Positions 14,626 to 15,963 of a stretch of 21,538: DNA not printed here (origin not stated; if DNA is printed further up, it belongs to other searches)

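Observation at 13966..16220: Compact radical-SAM/SPASM RiPP-like cassette with precursor, maturase and methyltransferase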

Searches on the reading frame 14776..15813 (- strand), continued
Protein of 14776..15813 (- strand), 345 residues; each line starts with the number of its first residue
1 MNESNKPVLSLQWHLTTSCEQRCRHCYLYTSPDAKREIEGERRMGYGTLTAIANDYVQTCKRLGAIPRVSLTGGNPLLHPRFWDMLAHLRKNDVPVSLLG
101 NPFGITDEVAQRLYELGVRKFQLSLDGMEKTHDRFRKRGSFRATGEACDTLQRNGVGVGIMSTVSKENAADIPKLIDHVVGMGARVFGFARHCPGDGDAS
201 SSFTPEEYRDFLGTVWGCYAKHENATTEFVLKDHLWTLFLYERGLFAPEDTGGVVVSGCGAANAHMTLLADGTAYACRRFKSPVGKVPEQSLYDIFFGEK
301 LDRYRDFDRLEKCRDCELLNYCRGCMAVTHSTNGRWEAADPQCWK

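Call 68: search_protein_families(library=pfam, proteins=[L014:5806-6450:+, L014:5077-5874:-, L023:5807-6430:+, L029:2705-3391:+, L029:1970-2731:-, L010:5132-5521:+, L017:5069-5659:+, L067:5809-6405:+, L004:6099-6626:+], max_evalue=0.01)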
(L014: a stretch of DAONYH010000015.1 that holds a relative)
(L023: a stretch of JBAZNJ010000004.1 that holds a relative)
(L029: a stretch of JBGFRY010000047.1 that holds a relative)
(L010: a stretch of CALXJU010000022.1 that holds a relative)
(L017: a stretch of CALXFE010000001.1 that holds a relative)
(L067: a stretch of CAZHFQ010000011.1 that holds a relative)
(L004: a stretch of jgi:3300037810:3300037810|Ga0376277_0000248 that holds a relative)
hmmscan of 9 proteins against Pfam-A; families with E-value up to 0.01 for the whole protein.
L014:5806-6450:+ (215 aa): 24 families
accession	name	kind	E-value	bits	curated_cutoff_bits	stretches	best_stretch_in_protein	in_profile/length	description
PF03848.20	TehB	-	1.5e-20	73.9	20.4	1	45-191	28-172/193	Tellurite resistance protein TehB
PF13847.12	Methyltransf_31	-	7.9e-18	65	27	1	48-154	4-113/145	Methyltransferase domain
PF13649.12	Methyltransf_25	-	6.5e-16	59.2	27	1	51-146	1-97/97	Methyltransferase domain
PF13489.12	Methyltransf_23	-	4.3e-15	56.2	27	1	36-181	11-147/164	Methyltransferase domain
PF08241.18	Methyltransf_11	-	2.8e-12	47.5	21.2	1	52-150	1-95/95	Methyltransferase domain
PF08242.18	Methyltransf_12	-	1.2e-10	42.4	30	1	52-147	1-97/98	Methyltransferase domain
PF02527.21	GidB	-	2.9e-08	33.7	27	1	33-131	31-133/184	rRNA small subunit methyltransferase G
PF01209.24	Ubie_methyltran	-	5.3e-07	29.7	20.1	1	45-170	45-170/233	ubiE/COQ5 methyltransferase family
PF05175.20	MTS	-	6.4e-07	29.6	23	1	48-120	32-105/170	Methyltransferase small domain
PF01739.24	CheR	-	1.6e-06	28.1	27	1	111-150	134-173/195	CheR methyltransferase, SAM binding domain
PF05401.17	NodS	-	3.8e-05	24.1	24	1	35-141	32-135/201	Nodulation protein S (NodS)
PF02353.26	CMAS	-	7.5e-05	22.6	27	1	46-170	61-184/273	Mycolic acid cyclopropane synthetase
PF05219.18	DREV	-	0.00022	20.9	26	1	42-150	89-186/265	DREV methyltransferase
PF05724.17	TPMT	-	0.00028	21.1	26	1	37-127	25-130/218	Thiopurine S-methyltransferase (TPMT)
PF05891.18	Methyltransf_PK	-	0.00029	20.9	27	1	72-163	81-173/218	AdoMet dependent proline di-methyltransferase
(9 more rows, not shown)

L014:5077-5874:- (266 aa): 20 families
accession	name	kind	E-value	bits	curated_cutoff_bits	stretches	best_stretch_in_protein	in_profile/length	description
PF08241.18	Methyltransf_11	-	1.3e-20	74.2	21.2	1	86-181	1-95/95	Methyltransferase domain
PF13649.12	Methyltransf_25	-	2.8e-20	73.2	27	1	85-177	1-97/97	Methyltransferase domain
PF13847.12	Methyltransf_31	-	8e-20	71.4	27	1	81-185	3-113/145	Methyltransferase domain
PF13489.12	Methyltransf_23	-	8.7e-20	71.5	27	1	69-203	10-136/164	Methyltransferase domain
PF08242.18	Methyltransf_12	-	2.6e-14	54.2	30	1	86-179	1-98/98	Methyltransferase domain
PF01209.24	Ubie_methyltran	-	5e-11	42.8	20.1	1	79-200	45-166/233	ubiE/COQ5 methyltransferase family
PF02353.26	CMAS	-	7.4e-09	35.8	27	1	83-199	64-182/273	Mycolic acid cyclopropane synthetase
PF08003.17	Methyltransf_9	-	9.3e-09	35.1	23.8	1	72-188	107-224/315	Protein of unknown function (DUF1698)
PF05175.20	MTS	-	1.2e-07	32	23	1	73-211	24-169/170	Methyltransferase small domain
PF03848.20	TehB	-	3.3e-07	30.4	20.4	1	82-182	31-134/193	Tellurite resistance protein TehB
PF01728.25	FtsJ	-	4.2e-06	27.3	24.1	1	73-148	16-93/181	FtsJ-like methyltransferase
PF13679.12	Methyltransf_32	-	3.9e-05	24.1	27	1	68-139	12-91/143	Methyltransferase domain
PF02527.21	GidB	-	0.00011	22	27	1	70-181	36-146/184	rRNA small subunit methyltransferase G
PF05148.21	Methyltransf_8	-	0.00015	22.2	27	1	63-191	54-166/219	Hypothetical methyltransferase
PF07021.18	MetW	-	0.00018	21.6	21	1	83-202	15-128/193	Methionine biosynthesis protein MetW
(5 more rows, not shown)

L023:5807-6430:+ (208 aa): 15 families
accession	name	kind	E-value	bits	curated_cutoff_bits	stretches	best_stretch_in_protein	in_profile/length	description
PF03848.20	TehB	-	2.4e-22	79.8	20.4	1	39-183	29-171/193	Tellurite resistance protein TehB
PF13489.12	Methyltransf_23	-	3.1e-16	60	27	1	29-173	11-146/164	Methyltransferase domain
PF13847.12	Methyltransf_31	-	9.2e-16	58.3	27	1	41-147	4-113/145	Methyltransferase domain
PF13649.12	Methyltransf_25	-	3.6e-15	56.9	27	1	44-134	1-92/97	Methyltransferase domain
PF08241.18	Methyltransf_11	-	8e-12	46.1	21.2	1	45-137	1-89/95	Methyltransferase domain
PF08242.18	Methyltransf_12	-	8.4e-09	36.5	30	1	45-133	1-90/98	Methyltransferase domain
PF02527.21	GidB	-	5e-07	29.7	27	1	35-126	41-135/184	rRNA small subunit methyltransferase G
PF05175.20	MTS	-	7.3e-07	29.4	23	1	32-112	25-104/170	Methyltransferase small domain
PF05724.17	TPMT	-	1.2e-05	25.5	26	1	35-140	30-150/218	Thiopurine S-methyltransferase (TPMT)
PF01739.24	CheR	-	2.4e-05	24.3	27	1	105-143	135-173/195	CheR methyltransferase, SAM binding domain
PF06325.19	PrmA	-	0.00066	19.7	22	1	38-117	159-237/296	Ribosomal protein L11 methyltransferase (PrmA)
PF05401.17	NodS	-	0.00071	19.9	24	1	42-126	45-126/201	Nodulation protein S (NodS)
PF05891.18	Methyltransf_PK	-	0.00084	19.4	27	1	41-172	56-189/218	AdoMet dependent proline di-methyltransferase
PF05219.18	DREV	-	0.0036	16.9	26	1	40-142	94-185/265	DREV methyltransferase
PF01209.24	Ubie_methyltran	-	0.0042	16.9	20.1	1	39-128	46-139/233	ubiE/COQ5 methyltransferase family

L029:2705-3391:+ (229 aa): 20 families
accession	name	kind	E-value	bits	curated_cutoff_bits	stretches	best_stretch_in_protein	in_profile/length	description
PF13649.12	Methyltransf_25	-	5.9e-17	62.6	27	1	64-159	1-97/97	Methyltransferase domain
PF13847.12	Methyltransf_31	-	7e-17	61.9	27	1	60-170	3-117/145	Methyltransferase domain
PF03848.20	TehB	-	5.1e-16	59.1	20.4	1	33-204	7-172/193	Tellurite resistance protein TehB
PF08241.18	Methyltransf_11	-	8.2e-12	46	21.2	1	65-152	1-84/95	Methyltransferase domain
PF08242.18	Methyltransf_12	-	8.7e-12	46.1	30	1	65-160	1-97/98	Methyltransferase domain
PF13489.12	Methyltransf_23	-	1.3e-10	41.6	27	1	58-186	20-139/164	Methyltransferase domain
PF05175.20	MTS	-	1e-08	35.5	23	1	55-161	25-136/170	Methyltransferase small domain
PF01209.24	Ubie_methyltran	-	3.7e-08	33.4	20.1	1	59-161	46-149/233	ubiE/COQ5 methyltransferase family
PF06325.19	PrmA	-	8e-06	26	22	1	53-167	154-262/296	Ribosomal protein L11 methyltransferase (PrmA)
PF02353.26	CMAS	-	4.1e-05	23.5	27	1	49-177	50-178/273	Mycolic acid cyclopropane synthetase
PF02390.23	Methyltransf_4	-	5.2e-05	23.2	24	1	62-127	3-73/173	Putative methyltransferase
PF05724.17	TPMT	-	0.00014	22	26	1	63-115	40-93/218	Thiopurine S-methyltransferase (TPMT)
PF05958.17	tRNA_U5-meth_tr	-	0.00017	21.2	23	1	39-113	175-254/357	tRNA (Uracil-5-)-methyltransferase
PF01739.24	CheR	-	0.00054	19.9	27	0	101-163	111-173/195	CheR methyltransferase, SAM binding domain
PF09445.16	Methyltransf_15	-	0.0018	18.4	22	0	63-103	3-43/165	RNA cap guanine-N2 methyltransferase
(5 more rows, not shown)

L029:1970-2731:- (254 aa): 14 families
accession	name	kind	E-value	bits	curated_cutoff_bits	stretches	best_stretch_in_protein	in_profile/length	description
PF13489.12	Methyltransf_23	-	2.9e-15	56.8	27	1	55-217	12-163/164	Methyltransferase domain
PF08241.18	Methyltransf_11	-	9.6e-15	55.4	21.2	1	70-164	1-95/95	Methyltransferase domain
PF13649.12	Methyltransf_25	-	5.8e-13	49.8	27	1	70-160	2-97/97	Methyltransferase domain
PF13847.12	Methyltransf_31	-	2.2e-12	47.3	27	1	64-167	2-112/145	Methyltransferase domain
PF08242.18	Methyltransf_12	-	3.3e-11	44.2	30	1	70-162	1-98/98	Methyltransferase domain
PF03848.20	TehB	-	1.7e-10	41.1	20.4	1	66-166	31-134/193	Tellurite resistance protein TehB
PF01209.24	Ubie_methyltran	-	1.6e-07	31.4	20.1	1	62-184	44-171/233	ubiE/COQ5 methyltransferase family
PF05175.20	MTS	-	0.00014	22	23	1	65-180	31-155/170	Methyltransferase small domain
PF07021.18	MetW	-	0.001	19.2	21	1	64-149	12-95/193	Methionine biosynthesis protein MetW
PF05401.17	NodS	-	0.0011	19.3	24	1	62-154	40-131/201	Nodulation protein S (NodS)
PF02353.26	CMAS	-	0.0019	18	27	1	64-176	61-176/273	Mycolic acid cyclopropane synthetase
PF13082.11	DUF3931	-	0.0034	17.9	25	1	2-37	4-39/66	Protein of unknown function (DUF3931)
PF05891.18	Methyltransf_PK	-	0.004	17.2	27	1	42-166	32-161/218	AdoMet dependent proline di-methyltransferase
PF13679.12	Methyltransf_32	-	0.0079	16.6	27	0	54-203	14-113/143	Methyltransferase domain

L010:5132-5521:+ (130 aa): 6 families
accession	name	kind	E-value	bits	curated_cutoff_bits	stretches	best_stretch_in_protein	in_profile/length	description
PF03848.20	TehB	-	7.9e-11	42.2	20.4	1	6-113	6-115/193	Tellurite resistance protein TehB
PF13649.12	Methyltransf_25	-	3.4e-06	28.1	27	1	35-118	2-89/97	Methyltransferase domain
PF13847.12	Methyltransf_31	-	0.00011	22.4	27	1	32-99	5-80/145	Methyltransferase domain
PF08241.18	Methyltransf_11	-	0.00029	21.9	21.2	1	36-93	2-58/95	Methyltransferase domain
PF13489.12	Methyltransf_23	-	0.0012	19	27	1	26-75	18-61/164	Methyltransferase domain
PF08242.18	Methyltransf_12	-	0.0013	19.8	30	1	35-105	1-77/98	Methyltransferase domain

L017:5069-5659:+ (197 aa): 8 families
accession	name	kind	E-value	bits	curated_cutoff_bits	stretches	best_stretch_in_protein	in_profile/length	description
PF13649.12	Methyltransf_25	-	2.8e-14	54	27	1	39-131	2-97/97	Methyltransferase domain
PF08241.18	Methyltransf_11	-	2.8e-13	50.7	21.2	1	40-134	2-94/95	Methyltransferase domain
PF03848.20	TehB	-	2.1e-12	47.3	20.4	1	37-181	33-181/193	Tellurite resistance protein TehB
PF13847.12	Methyltransf_31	-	6.9e-10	39.2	27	1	37-139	6-113/145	Methyltransferase domain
PF08242.18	Methyltransf_12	-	8.2e-09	36.5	30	1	39-133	1-98/98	Methyltransferase domain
PF01209.24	Ubie_methyltran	-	5.5e-05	23.1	20.1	1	25-108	38-126/233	ubiE/COQ5 methyltransferase family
PF05175.20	MTS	-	0.00078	19.6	23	1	30-105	28-105/170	Methyltransferase small domain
PF13489.12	Methyltransf_23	-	0.0029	17.8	27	1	37-133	25-114/164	Methyltransferase domain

L067:5809-6405:+ (199 aa): 9 families
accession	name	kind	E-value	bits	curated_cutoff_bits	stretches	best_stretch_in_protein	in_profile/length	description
PF03848.20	TehB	-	3.2e-14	53.3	20.4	1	29-144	19-132/193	Tellurite resistance protein TehB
PF13649.12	Methyltransf_25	-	1.9e-10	41.7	27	1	45-140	2-97/97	Methyltransferase domain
PF13489.12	Methyltransf_23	-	3.1e-08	33.9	27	1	38-147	20-119/164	Methyltransferase domain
PF08241.18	Methyltransf_11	-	1.5e-06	29.2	21.2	1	45-142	1-93/95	Methyltransferase domain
PF08242.18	Methyltransf_12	-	4e-06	27.9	30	1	45-140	1-96/98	Methyltransferase domain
PF13847.12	Methyltransf_31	-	0.00028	21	27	1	43-131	6-96/145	Methyltransferase domain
PF05175.20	MTS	-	0.00033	20.8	23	1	40-97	31-91/170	Methyltransferase small domain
PF05958.17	tRNA_U5-meth_tr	-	0.001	18.6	23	1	3-97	164-258/357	tRNA (Uracil-5-)-methyltransferase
PF05724.17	TPMT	-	0.0042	17.2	26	1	47-84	44-81/218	Thiopurine S-methyltransferase (TPMT)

L004:6099-6626:+ (175 aa): 6 families
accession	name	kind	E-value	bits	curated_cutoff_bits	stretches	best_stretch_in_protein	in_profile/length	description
PF03848.20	TehB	-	1.2e-05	25.3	20.4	1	6-108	23-130/193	Tellurite resistance protein TehB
PF13489.12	Methyltransf_23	-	2.3e-05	24.6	27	1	4-114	12-120/164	Methyltransferase domain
PF08241.18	Methyltransf_11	-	3.8e-05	24.7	21.2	1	18-110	1-95/95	Methyltransferase domain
PF13649.12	Methyltransf_25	-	0.00043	21.4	27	1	17-106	1-97/97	Methyltransferase domain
PF08242.18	Methyltransf_12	-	0.00053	21.1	30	1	18-107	1-97/98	Methyltransferase domain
PF05891.18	Methyltransf_PK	-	0.0035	17.3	27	1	5-111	46-160/218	AdoMet dependent proline di-methyltransferase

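Call 69: predict_structure(alignment_id=A1)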
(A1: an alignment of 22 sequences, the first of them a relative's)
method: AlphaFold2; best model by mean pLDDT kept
length: 345 residues; sequences in the alignment: 22
mean_pLDDT: 89.4   pTM: 0.88
mean pLDDT of the five models: 89.4, 88.2, 88.3, 88.1, 87.9
residues with pLDDT >= 90: 225; 70-90: 93; 50-70: 24; < 50: 3
segments of 3 or more residues with pLDDT < 50: 1-3
pLDDT, mean of each block of 10 residues (from residue 1): 69 93 72 85 95 97 94 94 98 97 97 98 97 94 98 98 93 98 95 72 92 96 95 88 90 67 80 85 90 93 86 86 72 84 89
secondary structure, 60 per line:
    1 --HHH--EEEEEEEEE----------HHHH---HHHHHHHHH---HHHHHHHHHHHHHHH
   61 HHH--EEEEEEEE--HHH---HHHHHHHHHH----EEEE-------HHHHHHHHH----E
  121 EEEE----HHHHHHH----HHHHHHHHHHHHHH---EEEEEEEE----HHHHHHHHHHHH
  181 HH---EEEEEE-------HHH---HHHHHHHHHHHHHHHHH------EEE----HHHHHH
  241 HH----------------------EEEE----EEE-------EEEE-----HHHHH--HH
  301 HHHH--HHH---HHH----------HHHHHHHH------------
elements in order: E8-16 H27-30 H34-42 H46-63 E66-73 H82-91 E96-99 H107-115 E120-124 H129-135 H140-153 E157-164 H169-182 E186-191 H205-221 E228-230 H235-242 E265-268 E273-275 E283-286 H292-296 H299-304 H326-333

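Call 71: fold_search(model_id=the predicted structure, library=pdb)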
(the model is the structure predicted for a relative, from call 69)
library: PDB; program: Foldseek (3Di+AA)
matches with E <= 10: 1778; with E <= 0.001: 211
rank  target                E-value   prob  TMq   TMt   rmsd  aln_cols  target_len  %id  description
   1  5v1s_A                1.3e-14  1.00  0.75  0.63   4.1       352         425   18  Crystal structure of Streptococcus suis SuiB bound to S-adenosylmethionine (released 2017-08-30)
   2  5v1q_A                2.7e-14  1.00  0.73  0.60   4.9       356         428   18  Crystal structure of Streptococcus suis SuiB (released 2017-08-30)
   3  4k37_A                3.4e-14  1.00  0.72  0.69   4.8       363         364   18  Native anSMEcpe with bound AdoMet (released 2013-05-08)
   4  5v1s_B                6.4e-14  1.00  0.72  0.60   4.9       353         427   18  Crystal structure of Streptococcus suis SuiB bound to S-adenosylmethionine (released 2017-08-30)
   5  5v1q_B                6.8e-14  1.00  0.72  0.58   4.7       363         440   18  Crystal structure of Streptococcus suis SuiB (released 2017-08-30)
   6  6c8v                  7.2e-14  1.00  0.66  0.73   5.3       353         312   17  X-ray structure of PqqE from Methylobacterium extorquens (released 2018-02-14)
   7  4k39_A                8.5e-14  1.00  0.75  0.72   4.7       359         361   18  Native anSMEcpe with bound AdoMet and Cp18Cys peptide (released 2013-05-08)
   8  4k36_A                9.6e-14  1.00  0.76  0.69   4.6       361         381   18  His6 tagged anSMEcpe with bound AdoMet (released 2013-05-08)
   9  4k38_A                1.4e-13  1.00  0.74  0.70   4.9       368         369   18  Native anSMEcpe with bound AdoMet and Kp18Cys peptide (released 2013-05-08)
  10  4k36_B                1.6e-13  1.00  0.75  0.71   4.6       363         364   18  His6 tagged anSMEcpe with bound AdoMet (released 2013-05-08)
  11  4k37_B                1.6e-13  1.00  0.74  0.70   4.9       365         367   18  Native anSMEcpe with bound AdoMet (released 2013-05-08)
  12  5v1t_A                2.7e-13  1.00  0.73  0.59   4.2       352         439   18  Crystal structure of Streptococcus suis SuiB bound to precursor peptide SuiA (released 2017-08-30)
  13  4k38_B                3.6e-13  1.00  0.75  0.72   4.7       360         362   17  Native anSMEcpe with bound AdoMet and Kp18Cys peptide (released 2013-05-08)
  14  6efn                  5.4e-13  1.00  0.65  0.59   4.2       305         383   19  Structure of a RiPP maturase, SkfB (released 2018-10-24)
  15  4k39_B                6.9e-13  1.00  0.73  0.71   4.5       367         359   18  Native anSMEcpe with bound AdoMet and Cp18Cys peptide (released 2013-05-08)
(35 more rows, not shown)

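Call 81: search_protein_representatives(alignment_id=A6)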
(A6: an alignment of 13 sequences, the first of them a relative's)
Query: 13 sequences, 60 profile positions. Proteins with E-value up to 0.001 (for the whole library): 19; up to 1e-10: 14; up to 1e-30: 0. The best 19 are listed.
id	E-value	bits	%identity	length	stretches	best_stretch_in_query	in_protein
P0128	1.5e-25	105.4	-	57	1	4-60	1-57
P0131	3.6e-24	100.9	-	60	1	1-60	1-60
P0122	1.1e-23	99.4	-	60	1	1-60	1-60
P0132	1.1e-22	96.2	-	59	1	5-60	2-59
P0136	6.0e-22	93.8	-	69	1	4-60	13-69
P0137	6.8e-21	90.4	-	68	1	4-60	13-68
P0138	9.9e-21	89.9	-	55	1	7-59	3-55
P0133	5.9e-18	81.0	-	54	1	7-58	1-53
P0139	2.7e-15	72.5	-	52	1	6-56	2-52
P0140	5.1e-15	71.6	-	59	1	4-56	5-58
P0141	5.1e-13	65.2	-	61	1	5-60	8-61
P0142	2.6e-12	62.9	-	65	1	5-60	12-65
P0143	2.7e-12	62.9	-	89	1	4-60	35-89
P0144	5.4e-12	61.9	-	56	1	3-60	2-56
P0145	1.1e-10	57.8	-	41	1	23-60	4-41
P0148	2.3e-05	40.6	-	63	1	5-58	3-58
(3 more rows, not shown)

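Call 93: search_protein_families(library=pfam, proteins=[L001:3-341:-], max_evalue=0.01)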
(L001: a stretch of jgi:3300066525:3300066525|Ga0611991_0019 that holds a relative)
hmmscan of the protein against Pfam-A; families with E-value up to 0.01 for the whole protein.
L001:3-341:- (113 aa): 1 family
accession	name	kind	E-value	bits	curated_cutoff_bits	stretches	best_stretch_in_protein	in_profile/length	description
PF14659.12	Phage_int_SAM_3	-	0.00011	22.8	22.6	1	66-112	1-46/58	Phage integrase, N-terminal SAM-like domain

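Call 100: search_protein_families(library=padloc, proteins=[window:14776-15813:-], max_evalue=0.001)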
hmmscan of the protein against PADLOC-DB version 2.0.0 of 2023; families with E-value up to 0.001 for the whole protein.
window:14776-15813:- (345 aa): 2 families
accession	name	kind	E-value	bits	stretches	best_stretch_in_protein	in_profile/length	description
PDLC02903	pVip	-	8.9e-16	56.1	1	11-213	2-191/257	Viperins not associated with kinases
PDLC02904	pVip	-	1e-11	42.9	1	9-211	3-193/262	Viperins associated with kinases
